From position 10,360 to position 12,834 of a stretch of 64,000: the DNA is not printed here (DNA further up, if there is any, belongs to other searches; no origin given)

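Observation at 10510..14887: Orphan GldL-GldM motor pair coupled to a beta-helix/OM-barrel gene instead of gldK/gldN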

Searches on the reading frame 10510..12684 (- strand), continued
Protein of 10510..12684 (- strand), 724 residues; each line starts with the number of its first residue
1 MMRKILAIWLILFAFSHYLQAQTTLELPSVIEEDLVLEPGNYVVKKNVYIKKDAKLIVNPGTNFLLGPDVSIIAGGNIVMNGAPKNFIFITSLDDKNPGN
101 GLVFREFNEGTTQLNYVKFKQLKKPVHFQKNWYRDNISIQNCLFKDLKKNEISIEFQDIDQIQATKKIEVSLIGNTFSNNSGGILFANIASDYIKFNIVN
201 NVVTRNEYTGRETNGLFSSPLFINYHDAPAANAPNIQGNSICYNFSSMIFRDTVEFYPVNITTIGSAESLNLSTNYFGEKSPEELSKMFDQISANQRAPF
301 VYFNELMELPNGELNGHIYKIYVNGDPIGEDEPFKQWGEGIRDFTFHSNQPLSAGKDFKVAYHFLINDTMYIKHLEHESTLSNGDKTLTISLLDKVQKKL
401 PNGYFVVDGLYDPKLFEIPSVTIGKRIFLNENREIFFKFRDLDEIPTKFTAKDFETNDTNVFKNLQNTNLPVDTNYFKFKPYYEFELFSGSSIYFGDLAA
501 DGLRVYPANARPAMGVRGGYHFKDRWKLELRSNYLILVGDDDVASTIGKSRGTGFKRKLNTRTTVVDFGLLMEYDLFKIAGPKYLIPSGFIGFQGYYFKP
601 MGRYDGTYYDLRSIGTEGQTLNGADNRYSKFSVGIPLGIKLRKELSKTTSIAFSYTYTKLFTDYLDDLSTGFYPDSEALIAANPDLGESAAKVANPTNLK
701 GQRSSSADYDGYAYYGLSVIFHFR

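Call 40: predict_structure(alignment_id=A2)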
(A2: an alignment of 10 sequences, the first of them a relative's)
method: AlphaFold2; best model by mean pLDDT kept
length: 724 residues; sequences in the alignment: 10
mean_pLDDT: 65.2   pTM: 0.55
mean pLDDT of the five models: 65.2, 64.5, 61.3, 59.7, 57.6
residues with pLDDT >= 90: 70; 70-90: 269; 50-70: 187; < 50: 198
segments of 3 or more residues with pLDDT < 50: 14-23, 180-182, 206-219, 243-267, 290-299, 329-335, 438-441, 443-479, 498-508, 552-557, 579-583, 612-630, 663-686, 692-707
pLDDT, mean of each block of 10 residues (from residue 1): 59 44 68 91 91 91 90 91 90 82 83 91 84 85 71 71 74 78 60 79 53 33 54 75 44 33 46 68 53 43 66 77 67 53 85 83 63 81 89 75 75 80 60 51 42 29 32 32 79 56 45 80 79 69 56 48 71 72 69 75 58 39 40 78 78 82 42 44 48 46 45 78 77
secondary structure, 60 per line:
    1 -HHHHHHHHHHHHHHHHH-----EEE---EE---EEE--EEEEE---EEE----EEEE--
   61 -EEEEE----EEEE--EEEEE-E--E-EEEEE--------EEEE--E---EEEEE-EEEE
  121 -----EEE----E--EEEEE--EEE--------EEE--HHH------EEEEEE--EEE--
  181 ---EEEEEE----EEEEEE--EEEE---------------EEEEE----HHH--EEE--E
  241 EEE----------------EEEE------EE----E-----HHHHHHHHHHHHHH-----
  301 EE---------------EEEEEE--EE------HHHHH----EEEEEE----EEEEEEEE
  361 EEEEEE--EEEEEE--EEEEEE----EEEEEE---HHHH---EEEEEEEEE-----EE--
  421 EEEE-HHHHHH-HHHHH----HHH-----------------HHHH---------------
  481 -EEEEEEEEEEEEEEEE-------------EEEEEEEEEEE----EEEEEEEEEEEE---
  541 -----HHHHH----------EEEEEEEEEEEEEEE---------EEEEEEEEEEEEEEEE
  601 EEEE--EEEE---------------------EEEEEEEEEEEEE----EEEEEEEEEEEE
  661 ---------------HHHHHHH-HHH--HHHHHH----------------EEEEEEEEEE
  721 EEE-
elements in order (helices of 4 or more, strands of 3 or more residues): H2-18 E24-26 E35-37 E40-44 E48-50 E55-58 E62-66 E71-74 E77-81 E88-92 E101-104 E111-115 E117-120 E126-128 E136-140 E143-145 E154-156 E168-173 E176-178 E184-189 E194-199 E202-205 E221-225 E235-237 E240-243 E260-263 H282-295 E318-323 H334-338 E343-348 E353-366 E369-374 E377-382 E387-392 H396-399 E403-411 E421-424 H426-431 H433-437 H462-465 E482-497 E511-521 E526-537 H546-550 E561-575 E585-604 E607-610 E632-644 E649-660 H676-682 H689-694 E711-723

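Call 43: fold_search(model_id=the predicted structure, library=pdb)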
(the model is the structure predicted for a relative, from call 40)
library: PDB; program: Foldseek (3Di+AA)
matches with E <= 10: 724; with E <= 0.001: 10
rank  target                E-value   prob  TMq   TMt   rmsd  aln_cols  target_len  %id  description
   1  9a2m_MODEL_1_A        1.5e-05  1.00  0.18  0.34  12.8       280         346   10  Model of E. coli OmpA by in-cell photo-crosslinking MS and deep learning (released 2023-02-24)
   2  9fzc_A                4.1e-05  1.00  0.18  0.64   7.4       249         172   10  Structure of OmpA-short in complex with nanobody Nb01 (released 2024-07-17)
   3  9fzd_A                9.7e-05  1.00  0.17  0.59   7.4       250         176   10  Structure of OmpA-long in complex with nanobody Nb39 (released 2024-07-17)
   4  3qrc_A                1.7e-04  1.00  0.16  0.57   6.2       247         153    9  The crystal structure of Ail, the attachment invasion locus protein of Yersinia pestis, in complex with the heparin an (released 2011-11-23)
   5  1p4t                  2.6e-04  1.00  0.16  0.59   6.1       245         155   10  Crystal structure of Neisserial surface protein A (NspA) (released 2003-07-22)
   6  3qrc_B                3.1e-04  1.00  0.16  0.55   6.5       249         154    9  The crystal structure of Ail, the attachment invasion locus protein of Yersinia pestis, in complex with the heparin an (released 2011-11-23)
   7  9nh2_A                3.8e-04  1.00  0.17  0.49  10.8       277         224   10  In situ cryo-EM structure of porin III of the Legionella Dot/Icm T4SS machine (released 2025-09-17)
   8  2n2l_MODEL_1_A        5.4e-04  1.00  0.15  0.53  10.0       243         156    9  NMR structure of yersinia pestis ail (attachment invasion locus) in decylphosphocholine micelles calculated wi (released 2015-07-22)
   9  1bxw                  5.8e-04  1.00  0.17  0.58   7.6       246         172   10  OUTER MEMBRANE PROTEIN A (OMPA) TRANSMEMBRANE DOMAIN (released 1998-10-14)
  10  3qra                  8.2e-04  1.00  0.16  0.58   6.3       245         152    9  The crystal structure of Ail, the attachment invasion locus protein of Yersinia pestis (released 2011-11-23)
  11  3dzm_A                1.1e-03  1.00  0.18  0.55  10.7       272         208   13  Crystal structure of a major outer membrane protein from Thermus thermophilus HB27 (released 2008-12-23)
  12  2x27                  1.2e-03  1.00  0.16  0.46   9.3       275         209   13  Crystal structure of the outer membrane protein OprG from Pseudomonas aeruginosa (released 2010-12-15)
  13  2ge4_MODEL_1_A        1.4e-03  1.00  0.13  0.42  13.9       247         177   12  High-resolution solution structure of outer membrane protein A transmembrane domain (released 2006-04-11)
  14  4rlc                  1.5e-03  1.00  0.15  0.67   8.5       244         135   11  Crystal structure of the N-terminal beta-barrel domain of Pseudomonas aeruginosa OprF (released 2015-04-22)
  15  8qxp                  1.6e-03  1.00  0.18  0.63   6.2       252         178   10  Crystal structure of the outer membrane porin OmpW from Klebsiella pneumoniae (released 2024-01-24)
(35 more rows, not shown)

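Call 52: search_protein_representatives(alignment_id=A2)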
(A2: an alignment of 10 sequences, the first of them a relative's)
Query: 10 sequences, 733 profile positions. Proteins with E-value up to 0.001 (for the whole library): 4805; up to 1e-10: 2214; up to 1e-30: 107. The best 150 are listed.
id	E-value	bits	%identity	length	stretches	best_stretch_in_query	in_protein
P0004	0.0e+00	1229.7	-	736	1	4-733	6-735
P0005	0.0e+00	1185.8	-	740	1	9-733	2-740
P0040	0.0e+00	1024.8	-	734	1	12-733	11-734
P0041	1.3e-252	856.6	-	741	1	14-733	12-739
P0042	4.4e-235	798.6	-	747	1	15-733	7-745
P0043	2.1e-231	786.4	-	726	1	10-733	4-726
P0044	8.6e-220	748.0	-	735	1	13-733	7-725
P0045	1.3e-195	668.1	-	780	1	10-733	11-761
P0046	3.5e-193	660.0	-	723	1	17-733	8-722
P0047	2.0e-153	528.6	-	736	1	13-733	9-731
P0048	5.9e-148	510.5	-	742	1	1-732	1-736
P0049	2.7e-133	462.1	-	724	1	18-732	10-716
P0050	7.5e-128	444.1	-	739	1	23-733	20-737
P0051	5.8e-98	345.3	-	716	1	11-725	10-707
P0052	2.6e-97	343.1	-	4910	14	33-252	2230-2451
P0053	1.3e-94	334.1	-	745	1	13-729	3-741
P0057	1.6e-88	314.0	-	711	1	26-733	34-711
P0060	1.3e-78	281.3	-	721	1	12-707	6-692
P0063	6.7e-72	259.1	-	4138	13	28-132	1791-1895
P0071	2.2e-66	240.9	-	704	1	11-689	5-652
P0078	8.2e-63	229.0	-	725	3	14-253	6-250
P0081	3.0e-61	223.9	-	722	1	9-728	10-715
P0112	2.8e-41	157.9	-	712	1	15-732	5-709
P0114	4.5e-39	150.6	-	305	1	492-732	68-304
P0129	1.6e-33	132.2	-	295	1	489-694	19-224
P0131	5.9e-33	130.3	-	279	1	484-705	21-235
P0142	4.4e-31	124.1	-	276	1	491-733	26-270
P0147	1.4e-29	119.2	-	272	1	493-706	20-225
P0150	2.1e-29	118.6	-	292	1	493-729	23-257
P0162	6.5e-29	117.0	-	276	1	491-733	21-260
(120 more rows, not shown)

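Call 53: search_protein_families(library=ncbifam, proteins=[P0129, P0131, P0142, P0147, P0150, P0162, P0114, P0047, P0053, P0112], max_evalue=0.01)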
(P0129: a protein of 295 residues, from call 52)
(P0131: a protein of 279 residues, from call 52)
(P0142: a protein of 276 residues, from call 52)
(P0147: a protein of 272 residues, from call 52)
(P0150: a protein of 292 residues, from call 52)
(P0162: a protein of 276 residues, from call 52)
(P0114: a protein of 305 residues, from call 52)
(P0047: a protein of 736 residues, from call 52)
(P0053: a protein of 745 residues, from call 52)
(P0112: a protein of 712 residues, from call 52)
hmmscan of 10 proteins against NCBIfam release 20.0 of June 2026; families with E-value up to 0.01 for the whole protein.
P0129 (295 aa): 2 families
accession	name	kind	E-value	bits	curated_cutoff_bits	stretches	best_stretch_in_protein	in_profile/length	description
NF052316.1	T9SS_PorG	equivalog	7.8e-47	159.8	130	1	20-272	1-204/209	type IX secretion system protein PorG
NF047659.1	THC0290_0291_fam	equivalog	4.7e-09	36.1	125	1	61-211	80-238/260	THC0290_0291 family protein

P0131 (279 aa): 2 families
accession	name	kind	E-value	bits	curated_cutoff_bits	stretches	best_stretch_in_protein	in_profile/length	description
NF052316.1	T9SS_PorG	equivalog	2.3e-37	128.8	130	1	28-277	2-205/209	type IX secretion system protein PorG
NF047659.1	THC0290_0291_fam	equivalog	0.0053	16.3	125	0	77-216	97-239/260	THC0290_0291 family protein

P0142 (276 aa): 3 families
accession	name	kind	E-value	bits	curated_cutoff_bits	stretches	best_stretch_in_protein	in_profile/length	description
NF052316.1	T9SS_PorG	equivalog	2e-51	174.8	130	1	26-275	2-207/209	type IX secretion system protein PorG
NF047659.1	THC0290_0291_fam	equivalog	8.2e-08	32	125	1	89-214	112-241/260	THC0290_0291 family protein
TIGR04565.1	OMP_myx_plus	subfamily_domain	0.0068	16.4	60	0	171-202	9-40/161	outer membrane beta-barrel domain-containing protein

P0147 (272 aa): 2 families
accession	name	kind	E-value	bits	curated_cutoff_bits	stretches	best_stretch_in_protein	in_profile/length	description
NF052316.1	T9SS_PorG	equivalog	1.7e-39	135.7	130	1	19-267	3-207/209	type IX secretion system protein PorG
NF047659.1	THC0290_0291_fam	equivalog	7.2e-08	32.2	125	1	59-206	90-240/260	THC0290_0291 family protein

P0150 (292 aa): 1 family
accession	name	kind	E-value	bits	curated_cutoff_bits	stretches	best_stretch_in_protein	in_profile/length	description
NF052316.1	T9SS_PorG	equivalog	6.5e-38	130.6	130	1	20-256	1-197/209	type IX secretion system protein PorG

P0162 (276 aa): 3 families
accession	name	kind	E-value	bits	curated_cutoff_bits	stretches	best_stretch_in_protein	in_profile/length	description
NF052316.1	T9SS_PorG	equivalog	4.1e-53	180.2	130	1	21-264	2-206/209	type IX secretion system protein PorG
TIGR04565.1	OMP_myx_plus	subfamily_domain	0.00016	21.7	60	1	50-220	13-154/161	outer membrane beta-barrel domain-containing protein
NF049866.1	outer_TDE1717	subfamily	0.0059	16.6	135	0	1-111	1-111/210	TDE1717 family outer membrane beta-barrel protein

P0114 (305 aa): 1 family
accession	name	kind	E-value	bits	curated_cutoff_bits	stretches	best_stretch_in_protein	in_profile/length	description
NF052316.1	T9SS_PorG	equivalog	6.8e-21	75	130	1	68-271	3-192/209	type IX secretion system protein PorG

P0047 (736 aa): 1 family
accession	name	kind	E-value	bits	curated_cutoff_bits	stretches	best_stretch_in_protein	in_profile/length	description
NF052316.1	T9SS_PorG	equivalog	2.4e-12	47.1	130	1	491-694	3-187/209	type IX secretion system protein PorG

P0053 (745 aa): 1 family
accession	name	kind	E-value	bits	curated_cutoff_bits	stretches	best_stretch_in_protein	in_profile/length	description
NF052316.1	T9SS_PorG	equivalog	2.9e-30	105.6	130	1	502-742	3-199/209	type IX secretion system protein PorG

P0112 (712 aa): 3 families
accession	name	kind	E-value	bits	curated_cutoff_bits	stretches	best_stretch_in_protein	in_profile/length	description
NF052316.1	T9SS_PorG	equivalog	9.6e-11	41.8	130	1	467-672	2-190/209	type IX secretion system protein PorG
TIGR00095.1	TIGR00095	equivalog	0.0025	17.5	117.5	1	135-209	118-190/194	16S rRNA (guanine(966)-N(2))-methyltransferase RsmD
NF040481.1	YdcK_fam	equivalog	0.0083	15.1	350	0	32-78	270-316/326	YdcK family protein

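Call 54: search_protein_families(library=pfam, proteins=[P0129, P0131, P0142, P0147, P0150, P0162, P0114, P0047, P0053, P0112], max_evalue=0.01)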
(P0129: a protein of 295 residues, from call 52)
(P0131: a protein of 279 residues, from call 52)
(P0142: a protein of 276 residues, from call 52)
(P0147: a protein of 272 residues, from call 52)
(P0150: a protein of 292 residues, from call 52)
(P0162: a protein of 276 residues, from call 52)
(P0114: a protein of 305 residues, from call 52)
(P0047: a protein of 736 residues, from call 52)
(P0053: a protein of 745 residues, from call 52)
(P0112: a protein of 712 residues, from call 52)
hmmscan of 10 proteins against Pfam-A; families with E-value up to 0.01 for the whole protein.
P0129 (295 aa): 2 families
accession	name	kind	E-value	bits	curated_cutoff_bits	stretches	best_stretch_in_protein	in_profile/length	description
PF19573.5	DUF6089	-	4e-31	108.6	23.2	1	7-208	5-185/226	Domain of unknown function (DUF6089)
PF13505.12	OMP_b-brl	-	1.7e-05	25.5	28.7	1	9-204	4-158/175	Outer membrane protein beta-barrel domain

P0131 (279 aa): 1 family
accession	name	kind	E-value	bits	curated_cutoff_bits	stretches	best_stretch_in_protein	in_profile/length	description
PF19573.5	DUF6089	-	9.7e-23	81.1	23.2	1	28-213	19-186/226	Domain of unknown function (DUF6089)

P0142 (276 aa): 2 families
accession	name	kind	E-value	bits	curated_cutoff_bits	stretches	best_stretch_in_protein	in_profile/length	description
PF19573.5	DUF6089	-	1.4e-30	106.8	23.2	1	22-218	15-194/226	Domain of unknown function (DUF6089)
PF13505.12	OMP_b-brl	-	1.3e-08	35.6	28.7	1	43-203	33-161/175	Outer membrane protein beta-barrel domain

P0147 (272 aa): 2 families
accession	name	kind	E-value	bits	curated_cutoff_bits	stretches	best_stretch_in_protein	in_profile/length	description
PF19573.5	DUF6089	-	7.8e-25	88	23.2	1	5-203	5-187/226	Domain of unknown function (DUF6089)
PF13505.12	OMP_b-brl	-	0.00055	20.6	28.7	1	15-195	15-157/175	Outer membrane protein beta-barrel domain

P0150 (292 aa): 3 families
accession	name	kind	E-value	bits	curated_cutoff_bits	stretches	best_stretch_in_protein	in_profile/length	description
PF19573.5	DUF6089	-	3.1e-20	73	23.2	1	9-208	7-189/226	Domain of unknown function (DUF6089)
PF13505.12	OMP_b-brl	-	8.2e-07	29.8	28.7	1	9-195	8-157/175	Outer membrane protein beta-barrel domain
PF13568.12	OMP_b-brl_2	-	8.7e-05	23.1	27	0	20-108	2-101/175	Outer membrane protein beta-barrel domain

P0162 (276 aa): 3 families
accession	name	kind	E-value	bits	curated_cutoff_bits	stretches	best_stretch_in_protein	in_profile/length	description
PF19573.5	DUF6089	-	2e-32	112.8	23.2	1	5-212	3-194/226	Domain of unknown function (DUF6089)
PF13505.12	OMP_b-brl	-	2.4e-11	44.6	28.7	1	6-204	1-158/175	Outer membrane protein beta-barrel domain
PF13568.12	OMP_b-brl_2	-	5.6e-08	33.5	27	1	19-180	1-158/175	Outer membrane protein beta-barrel domain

P0114 (305 aa): 2 families
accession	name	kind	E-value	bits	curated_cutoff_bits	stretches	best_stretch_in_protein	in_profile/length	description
PF19573.5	DUF6089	-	4.8e-06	26.5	23.2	1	69-259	21-192/226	Domain of unknown function (DUF6089)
PF13505.12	OMP_b-brl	-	9.9e-06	26.3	28.7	1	63-246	16-157/175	Outer membrane protein beta-barrel domain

P0047 (736 aa): 0 families

P0053 (745 aa): 1 family
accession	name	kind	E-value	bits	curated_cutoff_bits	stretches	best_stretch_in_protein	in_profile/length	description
PF19573.5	DUF6089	-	3.9e-17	62.8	23.2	1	502-707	20-203/226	Domain of unknown function (DUF6089)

P0112 (712 aa): 0 families
